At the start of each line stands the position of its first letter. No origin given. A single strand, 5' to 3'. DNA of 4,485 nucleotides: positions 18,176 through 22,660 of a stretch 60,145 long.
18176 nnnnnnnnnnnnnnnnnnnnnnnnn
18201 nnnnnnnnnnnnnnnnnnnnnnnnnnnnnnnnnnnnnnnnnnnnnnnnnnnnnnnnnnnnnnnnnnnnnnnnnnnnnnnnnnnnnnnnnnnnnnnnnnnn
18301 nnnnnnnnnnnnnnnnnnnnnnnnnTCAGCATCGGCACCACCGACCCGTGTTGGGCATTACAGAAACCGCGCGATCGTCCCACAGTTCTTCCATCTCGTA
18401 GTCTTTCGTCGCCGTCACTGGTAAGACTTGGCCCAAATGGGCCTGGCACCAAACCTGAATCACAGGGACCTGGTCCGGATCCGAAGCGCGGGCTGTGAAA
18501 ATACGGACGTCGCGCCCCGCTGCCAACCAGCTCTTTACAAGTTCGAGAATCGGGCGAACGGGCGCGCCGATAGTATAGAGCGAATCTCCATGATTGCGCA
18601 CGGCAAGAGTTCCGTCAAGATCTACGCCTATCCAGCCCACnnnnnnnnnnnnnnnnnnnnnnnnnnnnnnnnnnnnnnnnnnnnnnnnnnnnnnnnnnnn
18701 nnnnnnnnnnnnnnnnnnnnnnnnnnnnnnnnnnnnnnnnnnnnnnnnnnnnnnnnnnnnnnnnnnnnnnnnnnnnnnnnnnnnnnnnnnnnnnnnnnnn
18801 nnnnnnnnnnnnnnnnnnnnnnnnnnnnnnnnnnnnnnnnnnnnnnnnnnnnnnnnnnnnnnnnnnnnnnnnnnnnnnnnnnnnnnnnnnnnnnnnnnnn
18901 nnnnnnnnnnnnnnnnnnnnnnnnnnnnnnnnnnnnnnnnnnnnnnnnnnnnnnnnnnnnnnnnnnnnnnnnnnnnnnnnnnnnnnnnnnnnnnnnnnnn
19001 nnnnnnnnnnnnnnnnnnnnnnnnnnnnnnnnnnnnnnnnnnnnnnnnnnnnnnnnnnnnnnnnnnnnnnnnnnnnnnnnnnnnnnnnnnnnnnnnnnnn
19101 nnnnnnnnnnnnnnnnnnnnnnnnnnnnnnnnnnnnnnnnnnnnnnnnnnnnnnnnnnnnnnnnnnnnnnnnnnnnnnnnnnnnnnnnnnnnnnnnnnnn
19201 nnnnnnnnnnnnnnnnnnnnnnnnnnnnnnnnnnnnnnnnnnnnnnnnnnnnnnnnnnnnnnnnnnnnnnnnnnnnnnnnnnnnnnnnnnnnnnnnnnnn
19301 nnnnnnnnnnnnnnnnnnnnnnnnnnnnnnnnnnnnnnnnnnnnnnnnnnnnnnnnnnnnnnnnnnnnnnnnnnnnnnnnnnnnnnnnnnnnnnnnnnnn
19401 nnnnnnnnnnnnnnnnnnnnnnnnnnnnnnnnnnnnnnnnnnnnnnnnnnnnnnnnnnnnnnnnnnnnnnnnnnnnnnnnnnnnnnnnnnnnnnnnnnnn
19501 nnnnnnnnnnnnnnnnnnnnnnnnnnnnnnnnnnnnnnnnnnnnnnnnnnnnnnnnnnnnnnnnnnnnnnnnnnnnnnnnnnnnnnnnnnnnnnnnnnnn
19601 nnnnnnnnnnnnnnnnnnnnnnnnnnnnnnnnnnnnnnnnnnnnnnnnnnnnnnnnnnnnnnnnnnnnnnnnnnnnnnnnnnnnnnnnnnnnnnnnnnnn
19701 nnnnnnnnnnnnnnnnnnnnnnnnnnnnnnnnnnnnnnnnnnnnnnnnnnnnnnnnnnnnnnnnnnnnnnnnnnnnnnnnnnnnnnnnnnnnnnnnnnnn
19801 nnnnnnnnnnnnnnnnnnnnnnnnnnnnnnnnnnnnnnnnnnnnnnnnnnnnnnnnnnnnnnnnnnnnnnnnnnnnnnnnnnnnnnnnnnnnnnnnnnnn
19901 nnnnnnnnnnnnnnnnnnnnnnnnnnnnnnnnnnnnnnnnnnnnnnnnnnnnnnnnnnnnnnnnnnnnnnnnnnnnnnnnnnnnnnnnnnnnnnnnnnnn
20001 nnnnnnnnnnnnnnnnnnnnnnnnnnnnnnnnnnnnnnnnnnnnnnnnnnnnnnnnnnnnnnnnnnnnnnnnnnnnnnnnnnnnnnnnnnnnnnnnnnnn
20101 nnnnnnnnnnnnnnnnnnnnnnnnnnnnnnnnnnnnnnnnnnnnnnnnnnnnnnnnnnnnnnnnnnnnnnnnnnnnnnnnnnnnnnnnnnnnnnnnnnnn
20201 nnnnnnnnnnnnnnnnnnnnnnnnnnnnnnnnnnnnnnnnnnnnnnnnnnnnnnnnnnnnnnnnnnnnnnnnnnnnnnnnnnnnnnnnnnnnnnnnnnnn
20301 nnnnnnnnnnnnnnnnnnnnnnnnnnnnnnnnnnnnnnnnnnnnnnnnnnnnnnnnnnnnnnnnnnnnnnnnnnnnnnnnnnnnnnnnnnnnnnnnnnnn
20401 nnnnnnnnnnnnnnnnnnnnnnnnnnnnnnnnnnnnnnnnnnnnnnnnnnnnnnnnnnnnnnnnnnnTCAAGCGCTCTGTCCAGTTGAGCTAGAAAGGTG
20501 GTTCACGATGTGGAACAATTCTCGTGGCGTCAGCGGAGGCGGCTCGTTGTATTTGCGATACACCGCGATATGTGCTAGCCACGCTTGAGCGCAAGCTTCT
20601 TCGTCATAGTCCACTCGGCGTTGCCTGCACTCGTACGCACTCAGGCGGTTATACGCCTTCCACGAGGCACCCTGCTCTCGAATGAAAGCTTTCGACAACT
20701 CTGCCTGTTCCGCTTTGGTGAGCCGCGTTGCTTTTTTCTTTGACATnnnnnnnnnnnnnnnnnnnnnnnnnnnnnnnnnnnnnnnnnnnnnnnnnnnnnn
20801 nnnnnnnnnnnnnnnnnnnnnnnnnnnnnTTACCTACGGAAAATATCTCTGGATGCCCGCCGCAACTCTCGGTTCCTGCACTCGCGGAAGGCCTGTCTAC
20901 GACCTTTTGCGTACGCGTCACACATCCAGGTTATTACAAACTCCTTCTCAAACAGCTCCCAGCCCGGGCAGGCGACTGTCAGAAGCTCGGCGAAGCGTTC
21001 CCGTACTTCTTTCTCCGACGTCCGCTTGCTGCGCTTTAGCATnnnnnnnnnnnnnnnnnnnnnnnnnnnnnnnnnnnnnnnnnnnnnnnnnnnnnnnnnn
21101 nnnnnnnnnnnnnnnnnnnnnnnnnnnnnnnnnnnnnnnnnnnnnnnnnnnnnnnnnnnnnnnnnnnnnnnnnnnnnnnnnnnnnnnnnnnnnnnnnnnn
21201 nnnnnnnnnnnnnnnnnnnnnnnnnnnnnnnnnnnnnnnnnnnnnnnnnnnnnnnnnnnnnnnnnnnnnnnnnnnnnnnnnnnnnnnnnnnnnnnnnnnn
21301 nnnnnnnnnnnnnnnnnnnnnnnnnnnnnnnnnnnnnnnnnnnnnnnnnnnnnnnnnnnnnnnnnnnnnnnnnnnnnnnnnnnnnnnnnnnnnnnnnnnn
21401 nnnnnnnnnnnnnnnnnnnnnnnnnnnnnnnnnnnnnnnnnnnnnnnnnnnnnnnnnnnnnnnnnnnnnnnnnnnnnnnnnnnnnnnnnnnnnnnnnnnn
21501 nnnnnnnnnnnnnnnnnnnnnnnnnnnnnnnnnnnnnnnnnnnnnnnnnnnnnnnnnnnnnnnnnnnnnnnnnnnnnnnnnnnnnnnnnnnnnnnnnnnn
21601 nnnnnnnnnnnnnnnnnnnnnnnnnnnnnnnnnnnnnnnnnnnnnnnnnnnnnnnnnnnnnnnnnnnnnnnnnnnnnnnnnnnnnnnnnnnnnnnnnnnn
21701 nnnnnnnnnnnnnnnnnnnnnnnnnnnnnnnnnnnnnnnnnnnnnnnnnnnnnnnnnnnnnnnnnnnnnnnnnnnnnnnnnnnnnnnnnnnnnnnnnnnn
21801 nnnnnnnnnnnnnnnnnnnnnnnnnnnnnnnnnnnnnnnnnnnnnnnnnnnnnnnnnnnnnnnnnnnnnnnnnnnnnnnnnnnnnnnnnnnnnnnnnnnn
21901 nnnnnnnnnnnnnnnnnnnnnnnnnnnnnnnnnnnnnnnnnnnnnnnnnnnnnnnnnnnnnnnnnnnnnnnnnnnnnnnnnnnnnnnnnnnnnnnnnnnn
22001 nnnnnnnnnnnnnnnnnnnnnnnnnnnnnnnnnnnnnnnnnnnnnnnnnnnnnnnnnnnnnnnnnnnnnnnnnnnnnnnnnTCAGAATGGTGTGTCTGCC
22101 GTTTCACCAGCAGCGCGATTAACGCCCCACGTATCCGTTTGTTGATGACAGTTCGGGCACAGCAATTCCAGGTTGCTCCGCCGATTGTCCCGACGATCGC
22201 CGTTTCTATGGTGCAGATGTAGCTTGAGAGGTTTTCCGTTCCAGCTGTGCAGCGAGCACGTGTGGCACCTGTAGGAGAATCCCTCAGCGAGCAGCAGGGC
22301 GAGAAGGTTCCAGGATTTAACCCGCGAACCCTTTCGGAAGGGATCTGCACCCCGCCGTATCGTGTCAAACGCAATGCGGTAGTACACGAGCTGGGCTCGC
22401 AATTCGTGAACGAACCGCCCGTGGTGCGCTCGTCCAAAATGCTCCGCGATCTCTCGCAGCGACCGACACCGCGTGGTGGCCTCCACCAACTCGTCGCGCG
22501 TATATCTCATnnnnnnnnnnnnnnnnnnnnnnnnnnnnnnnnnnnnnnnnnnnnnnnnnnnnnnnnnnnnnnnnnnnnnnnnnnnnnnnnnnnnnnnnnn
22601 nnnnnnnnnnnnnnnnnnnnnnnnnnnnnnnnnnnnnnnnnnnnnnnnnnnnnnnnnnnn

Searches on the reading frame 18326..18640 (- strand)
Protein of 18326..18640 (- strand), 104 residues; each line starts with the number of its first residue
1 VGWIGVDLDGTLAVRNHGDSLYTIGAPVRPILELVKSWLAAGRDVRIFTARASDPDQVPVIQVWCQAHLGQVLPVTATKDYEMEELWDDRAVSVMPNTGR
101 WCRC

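Call 11: search_protein_families(library=phrogs, proteins=[window:18326-18640:-], max_evalue=0.01)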
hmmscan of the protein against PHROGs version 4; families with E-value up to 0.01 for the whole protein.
window:18326-18640:- (104 aa): 2 families
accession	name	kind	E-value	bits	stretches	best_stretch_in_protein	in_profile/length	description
phrog_1238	-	moron, auxiliary metabolic gene and host takeover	8.7e-06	26.4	1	4-68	25-86/155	phosphoheptose isomerase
phrog_415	-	other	2.1e-05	25.3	1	2-72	22-108/218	polynucleotide kinase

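Call 14: search_solved_structures(query=window:18326-18640:-, max_evalue=10, show_alignments=2)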
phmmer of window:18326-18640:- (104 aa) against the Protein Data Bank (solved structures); distinct sequences matched with E-value up to 10: 3.
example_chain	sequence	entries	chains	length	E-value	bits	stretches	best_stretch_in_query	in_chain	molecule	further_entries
8gc6_A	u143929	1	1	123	0.096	16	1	22-64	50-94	Response regulator protein CarR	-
7d55_A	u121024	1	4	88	0.8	13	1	50-99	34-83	Putative N-acetylmuramoyl-L-alanine amidase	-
7y9i_A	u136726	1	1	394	1.5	12.2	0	31-62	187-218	Obg-like ATPase 1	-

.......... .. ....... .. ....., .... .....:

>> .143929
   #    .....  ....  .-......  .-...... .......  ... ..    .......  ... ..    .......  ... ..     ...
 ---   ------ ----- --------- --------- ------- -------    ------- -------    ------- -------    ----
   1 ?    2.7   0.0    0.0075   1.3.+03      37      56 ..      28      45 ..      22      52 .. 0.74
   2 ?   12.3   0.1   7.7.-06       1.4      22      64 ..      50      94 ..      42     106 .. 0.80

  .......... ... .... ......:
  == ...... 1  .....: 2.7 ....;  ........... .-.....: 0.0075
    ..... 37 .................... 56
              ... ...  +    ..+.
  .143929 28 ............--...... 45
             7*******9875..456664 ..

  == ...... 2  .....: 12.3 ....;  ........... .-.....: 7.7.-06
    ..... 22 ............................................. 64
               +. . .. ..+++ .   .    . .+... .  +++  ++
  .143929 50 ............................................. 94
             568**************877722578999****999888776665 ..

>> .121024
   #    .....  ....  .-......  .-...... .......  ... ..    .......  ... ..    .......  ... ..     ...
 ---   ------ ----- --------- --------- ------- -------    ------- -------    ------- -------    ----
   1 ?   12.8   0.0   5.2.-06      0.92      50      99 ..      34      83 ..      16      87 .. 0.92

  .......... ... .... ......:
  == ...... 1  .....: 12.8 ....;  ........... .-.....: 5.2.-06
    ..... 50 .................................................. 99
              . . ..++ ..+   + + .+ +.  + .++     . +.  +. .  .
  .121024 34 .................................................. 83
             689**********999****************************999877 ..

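Call 15: search_protein_families(library=ncbifam, proteins=[window:18326-18640:-], max_evalue=0.1)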
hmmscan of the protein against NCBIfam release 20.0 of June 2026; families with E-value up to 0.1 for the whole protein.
window:18326-18640:- (104 aa): 1 family
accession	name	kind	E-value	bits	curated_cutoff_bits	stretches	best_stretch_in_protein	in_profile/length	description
TIGR01689.1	EcbF-BcbF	subfamily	0.03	14.3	162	1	4-52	4-50/126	capsule biosynthesis phosphatase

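Call 16: search_protein_families(library=padloc, proteins=[window:18326-18640:-], max_evalue=0.01)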
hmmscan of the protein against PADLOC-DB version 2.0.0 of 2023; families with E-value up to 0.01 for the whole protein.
window:18326-18640:- (104 aa): 0 families

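Call 44: find_homologous_proteins(query=window:18326-18640:-, max_evalue=0.001)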
Query window:18326-18640:- (104 aa): 4693 proteins with E <= 0.001 among 4695 candidates; the best 120 are listed.
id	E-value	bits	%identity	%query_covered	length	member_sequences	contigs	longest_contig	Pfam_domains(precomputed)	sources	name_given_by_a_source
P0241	9.4e-66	237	99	100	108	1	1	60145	-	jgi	jgi:hypothetical protein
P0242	9.0e-37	143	65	96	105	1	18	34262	-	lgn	-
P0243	1.5e-35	139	68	94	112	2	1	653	-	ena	-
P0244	5.9e-35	138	65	95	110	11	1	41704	-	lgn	-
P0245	1.4e-34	136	66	95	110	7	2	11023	-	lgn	-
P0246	1.7e-34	136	67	95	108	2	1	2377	-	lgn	-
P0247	1.3e-33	133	67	94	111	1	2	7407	-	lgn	-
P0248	8.0e-33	131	64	95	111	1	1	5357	-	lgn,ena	-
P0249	1.4e-32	130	61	94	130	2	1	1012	-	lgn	-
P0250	1.9e-32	129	63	95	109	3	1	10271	-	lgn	-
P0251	2.1e-32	129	60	96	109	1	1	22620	-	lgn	-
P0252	2.2e-32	129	67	94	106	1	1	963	-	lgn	-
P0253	2.5e-32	129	62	95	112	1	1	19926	-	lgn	-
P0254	3.3e-32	129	61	96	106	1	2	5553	-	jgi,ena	-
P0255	3.9e-32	128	58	96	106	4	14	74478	-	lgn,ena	-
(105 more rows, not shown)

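Call 48: search_solved_structures(query=A1, max_evalue=1, show_alignments=2)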
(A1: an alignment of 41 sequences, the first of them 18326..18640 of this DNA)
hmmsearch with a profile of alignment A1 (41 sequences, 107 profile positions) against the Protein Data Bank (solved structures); distinct sequences matched with E-value up to 1: 3.
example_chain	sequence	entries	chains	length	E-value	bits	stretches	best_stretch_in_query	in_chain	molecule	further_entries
1xpj_A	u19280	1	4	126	0.0094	19.2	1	6-71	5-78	hypothetical protein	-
7y9i_A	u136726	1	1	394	0.089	16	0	31-50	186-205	Obg-like ATPase 1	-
4uos_A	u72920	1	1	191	0.16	15.3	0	20-64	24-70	DESIGNED HELICAL BUNDLE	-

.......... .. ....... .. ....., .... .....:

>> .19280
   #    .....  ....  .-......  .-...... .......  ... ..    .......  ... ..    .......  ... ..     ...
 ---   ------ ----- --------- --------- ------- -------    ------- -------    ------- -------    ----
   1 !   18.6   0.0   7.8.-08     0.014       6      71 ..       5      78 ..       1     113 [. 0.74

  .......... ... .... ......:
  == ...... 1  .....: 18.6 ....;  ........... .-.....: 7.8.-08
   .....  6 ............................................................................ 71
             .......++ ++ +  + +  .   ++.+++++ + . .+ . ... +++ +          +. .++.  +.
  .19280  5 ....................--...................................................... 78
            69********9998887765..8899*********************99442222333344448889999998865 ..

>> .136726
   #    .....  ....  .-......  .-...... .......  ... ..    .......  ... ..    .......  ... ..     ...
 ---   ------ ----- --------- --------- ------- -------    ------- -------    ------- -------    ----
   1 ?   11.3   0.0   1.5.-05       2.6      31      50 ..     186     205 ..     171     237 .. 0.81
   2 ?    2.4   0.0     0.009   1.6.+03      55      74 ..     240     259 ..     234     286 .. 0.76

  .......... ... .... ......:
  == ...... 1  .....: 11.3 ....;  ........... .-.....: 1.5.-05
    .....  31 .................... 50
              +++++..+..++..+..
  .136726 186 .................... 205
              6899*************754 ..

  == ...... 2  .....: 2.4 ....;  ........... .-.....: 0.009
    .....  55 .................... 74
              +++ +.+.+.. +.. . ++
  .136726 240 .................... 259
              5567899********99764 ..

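Call 55: predict_structure(alignment_id=A1)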
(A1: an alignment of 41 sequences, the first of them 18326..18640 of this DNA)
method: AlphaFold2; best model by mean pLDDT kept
length: 104 residues; sequences in the alignment: 41
mean_pLDDT: 90.9   pTM: 0.80
mean pLDDT of the five models: 90.9, 89.8, 89.5, 88.5, 85.8
residues with pLDDT >= 90: 77; 70-90: 18; 50-70: 9; < 50: 0
segments of 3 or more residues with pLDDT < 50: none
pLDDT, mean of each block of 10 residues (from residue 1): 94 85 93 98 97 96 98 96 91 72 61
secondary structure, 60 per line:
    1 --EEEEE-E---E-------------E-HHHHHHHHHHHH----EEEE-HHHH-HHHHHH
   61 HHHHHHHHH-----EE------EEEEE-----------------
elements in order: E3-7 H29-40 E45-48 H50-53 H55-69 E83-87

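Call 60: fold_search(model_id=the predicted structure, library=pdb)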
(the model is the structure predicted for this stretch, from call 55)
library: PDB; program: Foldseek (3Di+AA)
matches with E <= 10: 469; with E <= 0.001: 0
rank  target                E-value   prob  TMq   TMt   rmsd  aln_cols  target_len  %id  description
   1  2obb                  2.2e-03  1.00  0.67  0.58   6.1       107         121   19  Structure of the conserved protein coded by locus BT_0820 from Bacteroides thetaiotaomicron (released 2007-01-16)
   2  5uj0_B                9.7e-03  1.00  0.57  0.43   6.2       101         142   22  Structure of T4Pnkp 3' phosphatase covalently bound to BeF3 (released 2017-02-08)
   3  2ia5_D                1.8e-02  1.00  0.57  0.22   6.1        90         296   19  T4 polynucleotide kinase/phosphatase with bound sulfate and magnesium. (released 2007-06-05)
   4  5uj0_A                2.0e-02  0.98  0.53  0.40   6.7       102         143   20  Structure of T4Pnkp 3' phosphatase covalently bound to BeF3 (released 2017-02-08)
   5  2ia5_C                2.5e-02  0.97  0.53  0.21   6.9        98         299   20  T4 polynucleotide kinase/phosphatase with bound sulfate and magnesium. (released 2007-06-05)
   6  9iqw_A                3.3e-02  0.97  0.56  0.49   5.9       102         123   19  phage HY126 encoded D-arabinose 1,5-diphosphate phosphatase AfhF (released 2025-07-16)
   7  2ia5_I                3.8e-02  0.95  0.50  0.20   7.1        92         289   20  T4 polynucleotide kinase/phosphatase with bound sulfate and magnesium. (released 2007-06-05)
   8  9iqw_E                4.3e-02  0.96  0.56  0.46   5.9       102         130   19  phage HY126 encoded D-arabinose 1,5-diphosphate phosphatase AfhF (released 2025-07-16)
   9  2ia5_K                5.3e-02  0.93  0.50  0.20   7.2        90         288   21  T4 polynucleotide kinase/phosphatase with bound sulfate and magnesium. (released 2007-06-05)
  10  1rc8_A                5.7e-02  0.89  0.46  0.18   7.4       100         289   19  T4 Polynucleotide Kinase bound to 5'-GTCAC-3' ssDNA (released 2004-02-17)
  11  9iqw_B                6.1e-02  0.94  0.56  0.45   5.9       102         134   19  phage HY126 encoded D-arabinose 1,5-diphosphate phosphatase AfhF (released 2025-07-16)
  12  2ia5_G                7.4e-02  0.97  0.52  0.20   3.9        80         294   19  T4 polynucleotide kinase/phosphatase with bound sulfate and magnesium. (released 2007-06-05)
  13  2ia5_L                8.5e-02  0.98  0.55  0.22   3.4        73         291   20  T4 polynucleotide kinase/phosphatase with bound sulfate and magnesium. (released 2007-06-05)
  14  2ia5_A                9.1e-02  0.92  0.55  0.21   6.8        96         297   22  T4 polynucleotide kinase/phosphatase with bound sulfate and magnesium. (released 2007-06-05)
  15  3l8h_A                1.1e-01  0.75  0.48  0.31   8.4       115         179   17  Crystal Structure of D,D-heptose 1.7-bisphosphate phosphatase from B. bronchiseptica complexed with magnesium and phos (released 2010-02-02)
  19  2ia5_J                2.2e-01  0.87  0.51  0.20   4.6        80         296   21  T4 polynucleotide kinase/phosphatase with bound sulfate and magnesium. (released 2007-06-05)
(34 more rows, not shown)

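Call 69: find_related_loci(query=A1, collection=viral_contigs, flank=10000)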
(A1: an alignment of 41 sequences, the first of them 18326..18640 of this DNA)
Query A1 (104 aa) in viral_contigs; peptide patterns used: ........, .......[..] (x = any residue, [..] = any of these).
600 stretches matched a pattern (row limit reached: there are more); 489 encode a relative of the query (tblastn E <= 1e-3); the best 80 are kept; 80 distinct loci.
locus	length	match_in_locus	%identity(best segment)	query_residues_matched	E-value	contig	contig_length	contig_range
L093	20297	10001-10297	65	2-100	6e-36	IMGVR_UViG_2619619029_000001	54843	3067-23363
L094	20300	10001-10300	59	1-100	2e-35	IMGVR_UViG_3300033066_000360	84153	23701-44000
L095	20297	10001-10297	64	2-100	5e-35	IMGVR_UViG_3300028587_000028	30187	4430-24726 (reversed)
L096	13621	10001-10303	62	2-102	6e-35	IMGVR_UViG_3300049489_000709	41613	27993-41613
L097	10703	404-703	60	2-100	6e-35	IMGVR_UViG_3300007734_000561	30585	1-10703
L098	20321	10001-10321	58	2-100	4e-33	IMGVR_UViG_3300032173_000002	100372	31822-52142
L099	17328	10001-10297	58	1-100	4e-33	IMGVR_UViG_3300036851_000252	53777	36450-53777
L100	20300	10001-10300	58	2-99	1e-32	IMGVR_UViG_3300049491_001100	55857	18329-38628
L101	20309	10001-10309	54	2-100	3e-32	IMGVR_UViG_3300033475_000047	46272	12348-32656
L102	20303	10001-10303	58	1-100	5e-32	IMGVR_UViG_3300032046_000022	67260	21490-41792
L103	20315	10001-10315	57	1-99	2e-31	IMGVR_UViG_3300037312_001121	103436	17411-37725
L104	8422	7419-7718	53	1-99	8e-32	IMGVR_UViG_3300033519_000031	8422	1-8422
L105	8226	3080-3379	59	1-100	1e-31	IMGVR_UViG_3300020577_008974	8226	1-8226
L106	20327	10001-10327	57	1-99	8e-32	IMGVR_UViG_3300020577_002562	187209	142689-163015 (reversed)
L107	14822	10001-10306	58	2-100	1e-31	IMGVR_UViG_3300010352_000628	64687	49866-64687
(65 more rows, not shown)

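Call 74: search_protein_families(library=pfam, proteins=[window:18326-18640:-], max_evalue=5)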
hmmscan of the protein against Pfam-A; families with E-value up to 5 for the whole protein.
window:18326-18640:- (104 aa): 2 families
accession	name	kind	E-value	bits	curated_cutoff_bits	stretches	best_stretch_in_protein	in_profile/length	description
PF13579.12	Glyco_trans_4_4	-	0.0067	17.2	29.7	1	29-79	5-61/158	Glycosyl transferase 4-like domain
PF25109.1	HAD_PNKP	-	0.2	12.2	27.6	1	6-58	6-62/143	Polynucleotide kinase PNKP phosphatase domain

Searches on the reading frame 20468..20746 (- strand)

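Call 4: search_protein_families(library=pfam, proteins=[window:20468-20746:-], max_evalue=0.01)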
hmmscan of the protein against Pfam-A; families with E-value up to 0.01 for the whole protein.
window:20468-20746:- (92 aa): 0 families

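Call 11: search_protein_families(library=phrogs, proteins=[window:20468-20746:-], max_evalue=0.01)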
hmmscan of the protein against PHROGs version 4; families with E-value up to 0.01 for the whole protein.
window:20468-20746:- (92 aa): 0 families

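Call 74: search_protein_families(library=pfam, proteins=[window:20468-20746:-], max_evalue=5)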
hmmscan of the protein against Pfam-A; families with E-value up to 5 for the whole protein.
window:20468-20746:- (92 aa): 1 family
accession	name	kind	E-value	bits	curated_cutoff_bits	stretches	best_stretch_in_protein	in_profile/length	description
PF00170.26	bZIP_1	-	0.052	14.1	27.6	1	31-47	11-27/64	bZIP transcription factor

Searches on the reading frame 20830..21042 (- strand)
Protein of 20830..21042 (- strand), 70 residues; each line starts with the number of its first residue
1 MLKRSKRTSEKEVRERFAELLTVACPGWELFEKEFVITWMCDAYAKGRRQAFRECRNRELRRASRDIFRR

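Call 91: search_protein_families(library=pfam, proteins=[window:20830-21042:-], max_evalue=0.1)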
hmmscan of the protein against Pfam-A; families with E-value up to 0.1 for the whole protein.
window:20830-21042:- (70 aa): 1 family
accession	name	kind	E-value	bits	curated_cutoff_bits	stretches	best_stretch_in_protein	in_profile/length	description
PF23296.1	DUF7079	-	0.061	14.2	27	1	18-68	52-100/110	Domain of unknown function (DUF7079)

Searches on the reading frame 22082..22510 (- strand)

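Call 91: search_protein_families(library=pfam, proteins=[window:22082-22510:-], max_evalue=0.1)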
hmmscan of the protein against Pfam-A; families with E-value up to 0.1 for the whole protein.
window:22082-22510:- (142 aa): 5 families
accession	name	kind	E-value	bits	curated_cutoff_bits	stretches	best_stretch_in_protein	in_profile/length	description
PF13392.12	HNH_3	-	1.4e-05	25.1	24.8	1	94-117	16-39/46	HNH endonuclease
PF23551.1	Zn_ribbon_20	-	0.0036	17.8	27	1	113-123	20-30/35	Zinc beta-ribbon domain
PF23107.1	Zf-C2H2_ZNF451_C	-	0.0066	17.4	30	1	80-125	3-48/59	Two consecutive Zinc fingers C2H2 type, ZNF451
PF01844.29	HNH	-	0.021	15.4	21.4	1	97-124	14-43/47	HNH endonuclease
PF13936.12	HTH_38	-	0.028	14.6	27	0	14-29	19-34/44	Helix-turn-helix domain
